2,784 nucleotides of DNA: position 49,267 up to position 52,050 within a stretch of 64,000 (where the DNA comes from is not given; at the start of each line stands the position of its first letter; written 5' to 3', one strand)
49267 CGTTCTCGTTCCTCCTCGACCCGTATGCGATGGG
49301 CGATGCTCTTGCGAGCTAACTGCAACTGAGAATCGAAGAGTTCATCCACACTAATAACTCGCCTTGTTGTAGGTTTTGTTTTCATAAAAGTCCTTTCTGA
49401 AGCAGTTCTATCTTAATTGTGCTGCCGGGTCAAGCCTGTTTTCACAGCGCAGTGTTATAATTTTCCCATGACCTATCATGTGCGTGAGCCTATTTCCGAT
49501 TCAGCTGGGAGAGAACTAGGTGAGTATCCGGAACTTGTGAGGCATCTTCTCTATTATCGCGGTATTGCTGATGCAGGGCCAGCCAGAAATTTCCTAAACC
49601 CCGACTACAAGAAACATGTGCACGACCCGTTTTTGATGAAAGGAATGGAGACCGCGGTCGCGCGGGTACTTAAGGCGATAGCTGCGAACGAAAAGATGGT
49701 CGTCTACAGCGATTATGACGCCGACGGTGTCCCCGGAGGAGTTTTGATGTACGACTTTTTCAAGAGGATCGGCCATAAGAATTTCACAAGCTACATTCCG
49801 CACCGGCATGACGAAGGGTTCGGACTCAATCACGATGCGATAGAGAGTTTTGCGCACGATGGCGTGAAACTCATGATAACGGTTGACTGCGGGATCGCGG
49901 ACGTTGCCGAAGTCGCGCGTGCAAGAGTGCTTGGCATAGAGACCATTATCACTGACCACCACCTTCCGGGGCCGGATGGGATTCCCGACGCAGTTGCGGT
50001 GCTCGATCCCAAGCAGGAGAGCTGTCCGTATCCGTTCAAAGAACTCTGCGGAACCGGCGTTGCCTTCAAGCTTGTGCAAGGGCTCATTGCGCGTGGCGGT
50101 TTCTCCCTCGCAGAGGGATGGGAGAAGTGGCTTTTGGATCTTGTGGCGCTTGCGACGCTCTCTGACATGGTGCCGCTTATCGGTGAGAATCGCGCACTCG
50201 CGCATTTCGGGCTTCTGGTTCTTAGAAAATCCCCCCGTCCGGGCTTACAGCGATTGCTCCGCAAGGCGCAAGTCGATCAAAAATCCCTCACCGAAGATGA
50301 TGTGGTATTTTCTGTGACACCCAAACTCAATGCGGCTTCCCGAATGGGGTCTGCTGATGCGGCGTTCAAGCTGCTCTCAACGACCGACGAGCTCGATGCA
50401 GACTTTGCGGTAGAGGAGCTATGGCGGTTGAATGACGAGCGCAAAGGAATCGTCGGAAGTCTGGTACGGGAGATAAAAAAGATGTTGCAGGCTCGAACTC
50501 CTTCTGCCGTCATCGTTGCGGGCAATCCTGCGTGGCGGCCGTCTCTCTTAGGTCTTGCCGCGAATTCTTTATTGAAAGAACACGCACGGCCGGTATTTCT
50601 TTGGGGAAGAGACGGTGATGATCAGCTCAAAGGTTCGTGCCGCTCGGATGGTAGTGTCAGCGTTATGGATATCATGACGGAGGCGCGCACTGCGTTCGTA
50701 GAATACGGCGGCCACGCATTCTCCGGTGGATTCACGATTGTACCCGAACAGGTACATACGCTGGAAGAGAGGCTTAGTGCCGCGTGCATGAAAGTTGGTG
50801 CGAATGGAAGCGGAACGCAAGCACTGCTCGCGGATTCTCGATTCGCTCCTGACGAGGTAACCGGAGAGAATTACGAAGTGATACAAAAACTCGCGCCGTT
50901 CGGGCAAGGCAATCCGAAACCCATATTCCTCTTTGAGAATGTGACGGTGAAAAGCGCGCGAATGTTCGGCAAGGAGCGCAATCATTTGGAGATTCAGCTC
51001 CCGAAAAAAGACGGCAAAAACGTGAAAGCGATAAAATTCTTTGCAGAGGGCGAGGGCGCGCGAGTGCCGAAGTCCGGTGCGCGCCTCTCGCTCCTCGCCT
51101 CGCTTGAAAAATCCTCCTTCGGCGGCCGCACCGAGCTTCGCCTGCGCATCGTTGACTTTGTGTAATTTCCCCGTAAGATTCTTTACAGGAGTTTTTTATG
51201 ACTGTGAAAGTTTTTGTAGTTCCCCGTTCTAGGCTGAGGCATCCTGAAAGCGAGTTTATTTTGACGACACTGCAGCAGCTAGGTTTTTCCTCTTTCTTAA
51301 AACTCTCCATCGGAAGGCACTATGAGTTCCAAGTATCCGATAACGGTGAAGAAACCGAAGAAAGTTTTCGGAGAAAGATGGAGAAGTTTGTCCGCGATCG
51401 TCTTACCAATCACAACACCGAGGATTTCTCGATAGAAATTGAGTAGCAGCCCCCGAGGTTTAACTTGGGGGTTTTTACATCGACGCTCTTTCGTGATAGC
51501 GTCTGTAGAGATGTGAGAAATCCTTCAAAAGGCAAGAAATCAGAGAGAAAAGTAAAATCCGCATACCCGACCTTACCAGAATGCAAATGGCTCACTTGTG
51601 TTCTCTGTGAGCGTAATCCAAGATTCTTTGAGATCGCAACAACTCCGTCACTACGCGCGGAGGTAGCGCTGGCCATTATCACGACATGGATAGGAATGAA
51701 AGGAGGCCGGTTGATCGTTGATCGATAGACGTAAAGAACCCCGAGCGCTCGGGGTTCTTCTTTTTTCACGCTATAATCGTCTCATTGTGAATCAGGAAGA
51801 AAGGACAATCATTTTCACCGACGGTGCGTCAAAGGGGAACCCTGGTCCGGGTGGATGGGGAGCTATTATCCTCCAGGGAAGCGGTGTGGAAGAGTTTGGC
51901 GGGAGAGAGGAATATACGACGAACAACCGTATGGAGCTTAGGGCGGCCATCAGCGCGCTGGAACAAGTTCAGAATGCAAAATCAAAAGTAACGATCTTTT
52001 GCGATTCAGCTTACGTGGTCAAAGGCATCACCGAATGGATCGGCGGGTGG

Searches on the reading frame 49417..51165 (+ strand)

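Call 10: search_protein_families(library=pfam, proteins=[window:49417-51165:+], max_evalue=1)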
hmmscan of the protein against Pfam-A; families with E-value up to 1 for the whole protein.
window:49417-51165:+ (582 aa): 3 families
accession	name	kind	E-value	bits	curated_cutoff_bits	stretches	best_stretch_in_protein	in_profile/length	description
PF17768.7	RecJ_OB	-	2.9e-23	82.4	27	1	473-580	2-107/107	RecJ OB domain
PF01368.27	DHH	-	4e-22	79.3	28.1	1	93-247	1-125/125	DHH family, N-terminal domain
PF02272.25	DHHA1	-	2.2e-09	38.1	25.9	1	365-456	4-99/102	DHHA1 domain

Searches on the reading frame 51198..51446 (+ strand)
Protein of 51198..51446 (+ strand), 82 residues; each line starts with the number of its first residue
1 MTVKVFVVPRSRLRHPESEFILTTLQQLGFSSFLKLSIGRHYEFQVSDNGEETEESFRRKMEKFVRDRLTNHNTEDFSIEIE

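Call 10: search_protein_families(library=pfam, proteins=[window:51198-51446:+], max_evalue=1)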
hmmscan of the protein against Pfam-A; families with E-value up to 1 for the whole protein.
window:51198-51446:+ (82 aa): 1 family
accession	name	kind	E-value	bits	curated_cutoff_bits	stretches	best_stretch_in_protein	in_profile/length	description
PF02700.19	PurS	-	3.4e-11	43.6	22.2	1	3-81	2-77/77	Phosphoribosylformylglycinamidine (FGAM) synthase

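Call 13: find_encoding_contigs(protein=window:51198-51446:+, flank=3000, max_places=10)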
Protein window:51198-51446:+ (82 aa): 2 contigs read that carry it; 2 places shown.
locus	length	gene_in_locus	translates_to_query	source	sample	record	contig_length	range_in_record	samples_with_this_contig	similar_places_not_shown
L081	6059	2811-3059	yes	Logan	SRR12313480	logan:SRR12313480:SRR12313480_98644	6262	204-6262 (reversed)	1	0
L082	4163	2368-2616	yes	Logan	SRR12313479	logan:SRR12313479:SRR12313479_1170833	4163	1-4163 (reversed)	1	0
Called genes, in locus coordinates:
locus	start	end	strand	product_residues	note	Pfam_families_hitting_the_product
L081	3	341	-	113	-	?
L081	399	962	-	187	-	-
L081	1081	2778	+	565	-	PF01368:DHH, PF02272:DHHA1, PF17768:RecJ_OB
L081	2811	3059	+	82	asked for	PF02700:PurS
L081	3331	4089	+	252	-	PF00075:RNase_H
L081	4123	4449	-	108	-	-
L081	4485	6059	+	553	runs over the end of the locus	PF13567:DUF4131, PF03772:Competence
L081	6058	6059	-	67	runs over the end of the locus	?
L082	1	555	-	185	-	?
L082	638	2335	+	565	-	PF01368:DHH, PF02272:DHHA1, PF17768:RecJ_OB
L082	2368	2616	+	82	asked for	PF02700:PurS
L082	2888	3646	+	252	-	PF00075:RNase_H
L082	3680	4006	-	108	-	-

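Call 33: search_protein_families(library=ncbifam, proteins=[window:51198-51443:+], max_evalue=10)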
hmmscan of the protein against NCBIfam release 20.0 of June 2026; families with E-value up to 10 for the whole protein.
window:51198-51443:+ (82 aa): 4 families
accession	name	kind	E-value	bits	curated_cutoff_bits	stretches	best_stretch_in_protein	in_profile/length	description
NF004630.0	PRK05974.1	equivalog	1.3e-07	31.5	75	1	2-82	3-80/83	phosphoribosylformylglycinamidine synthase subunit PurS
TIGR00302.1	TIGR00302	equivalog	2.7e-05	24.3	39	1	1-82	1-79/80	phosphoribosylformylglycinamidine synthase subunit PurS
NF005019.0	PRK06423.1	equivalog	0.03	14.5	122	1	1-54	1-53/74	phosphoribosylformylglycinamidine synthase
NF052438.1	TransRegRv0880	equivalog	0.21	11.4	220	1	10-78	57-126/143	Rv0880 family HTH-type transcriptional regulator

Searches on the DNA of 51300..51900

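Call 4: search_rna_families(source=window, start=51300, end=51900, threshold=evalue, max_evalue=10, show_alignments=3)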
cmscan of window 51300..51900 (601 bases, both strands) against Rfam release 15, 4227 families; matches with E-value up to 10: 8.
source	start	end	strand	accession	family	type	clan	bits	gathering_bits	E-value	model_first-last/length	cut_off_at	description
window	51715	51777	-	RF02621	BSnc120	Gene; sRNA;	-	23.9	114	0.0048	1-88/88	no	Brucella sRNA 120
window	51698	51766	+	RF01772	rnk_pseudo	Cis-reg; leader;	-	23.6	55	0.11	1-108/108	no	Pseudomonas rnk leader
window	51695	51790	-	RF01770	rimP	Cis-reg; leader;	-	21.4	47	0.51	1-102/102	no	Gammaprotebacteria rimP leader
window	51709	51767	+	RF01770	rimP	Cis-reg; leader;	-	21.2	47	0.58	1-102/102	no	Gammaprotebacteria rimP leader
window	51350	51486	+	RF00557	L10_leader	Cis-reg; leader;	-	16.2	44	3.5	1-138/138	no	Ribosomal protein L10 leader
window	51753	51803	+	RF01080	UPD-PKib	Cis-reg;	-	15.9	39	4.7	1-32/32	no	Pseudoknot of upstream pseudoknot domain (UPD) of the 3'UTR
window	51419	51439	+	RF01111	SBWMV2_UPD-PKk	Cis-reg;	-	15.4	35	4.3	1-21/21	no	Pseudoknot of upstream pseudoknot domain (UPD) of the 3'UTR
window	51503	51562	+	RF01932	bxd_4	Gene; lncRNA;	-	14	40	6.2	1-106/106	no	Bithoraxoid conserved region 4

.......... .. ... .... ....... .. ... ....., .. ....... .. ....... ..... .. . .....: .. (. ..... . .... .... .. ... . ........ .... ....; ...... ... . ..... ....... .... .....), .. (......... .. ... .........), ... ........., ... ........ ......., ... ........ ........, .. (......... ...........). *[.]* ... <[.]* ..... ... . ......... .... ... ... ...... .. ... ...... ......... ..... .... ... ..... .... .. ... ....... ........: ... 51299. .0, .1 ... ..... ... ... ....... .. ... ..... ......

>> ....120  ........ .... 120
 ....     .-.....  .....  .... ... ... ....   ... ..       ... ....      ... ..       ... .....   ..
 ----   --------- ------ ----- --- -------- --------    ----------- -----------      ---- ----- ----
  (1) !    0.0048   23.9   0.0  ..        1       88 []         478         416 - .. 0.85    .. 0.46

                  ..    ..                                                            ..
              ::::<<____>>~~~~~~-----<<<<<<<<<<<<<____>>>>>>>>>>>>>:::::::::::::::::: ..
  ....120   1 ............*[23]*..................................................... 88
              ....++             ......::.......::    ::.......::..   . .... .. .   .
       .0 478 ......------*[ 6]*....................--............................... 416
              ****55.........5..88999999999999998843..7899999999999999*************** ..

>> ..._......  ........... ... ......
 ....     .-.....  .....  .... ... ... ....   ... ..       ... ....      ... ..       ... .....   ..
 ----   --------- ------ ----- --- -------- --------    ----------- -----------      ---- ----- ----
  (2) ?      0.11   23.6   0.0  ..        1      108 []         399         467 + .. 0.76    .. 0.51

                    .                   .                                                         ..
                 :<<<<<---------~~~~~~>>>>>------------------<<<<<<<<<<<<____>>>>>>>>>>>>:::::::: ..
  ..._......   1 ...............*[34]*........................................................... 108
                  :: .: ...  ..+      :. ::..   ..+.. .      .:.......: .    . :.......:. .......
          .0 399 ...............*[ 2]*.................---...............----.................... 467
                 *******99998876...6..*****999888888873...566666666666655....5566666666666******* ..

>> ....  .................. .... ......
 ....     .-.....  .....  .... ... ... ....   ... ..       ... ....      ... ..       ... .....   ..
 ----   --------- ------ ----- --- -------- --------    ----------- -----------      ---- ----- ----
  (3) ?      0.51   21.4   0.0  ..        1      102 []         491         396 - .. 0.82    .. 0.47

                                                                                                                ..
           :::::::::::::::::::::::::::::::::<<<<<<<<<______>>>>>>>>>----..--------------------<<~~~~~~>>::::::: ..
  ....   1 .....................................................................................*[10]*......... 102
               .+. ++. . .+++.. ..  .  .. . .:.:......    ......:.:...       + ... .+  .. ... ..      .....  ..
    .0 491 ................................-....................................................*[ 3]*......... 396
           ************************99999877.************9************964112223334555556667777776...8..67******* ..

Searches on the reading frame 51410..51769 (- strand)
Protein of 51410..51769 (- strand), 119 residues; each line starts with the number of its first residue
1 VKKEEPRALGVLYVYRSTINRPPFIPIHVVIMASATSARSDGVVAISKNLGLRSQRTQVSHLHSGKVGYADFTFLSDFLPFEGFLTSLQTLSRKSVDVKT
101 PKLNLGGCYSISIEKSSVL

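Call 10: search_protein_families(library=pfam, proteins=[window:51410-51769:-], max_evalue=1)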
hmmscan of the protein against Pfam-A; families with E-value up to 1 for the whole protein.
window:51410-51769:- (119 aa): 0 families
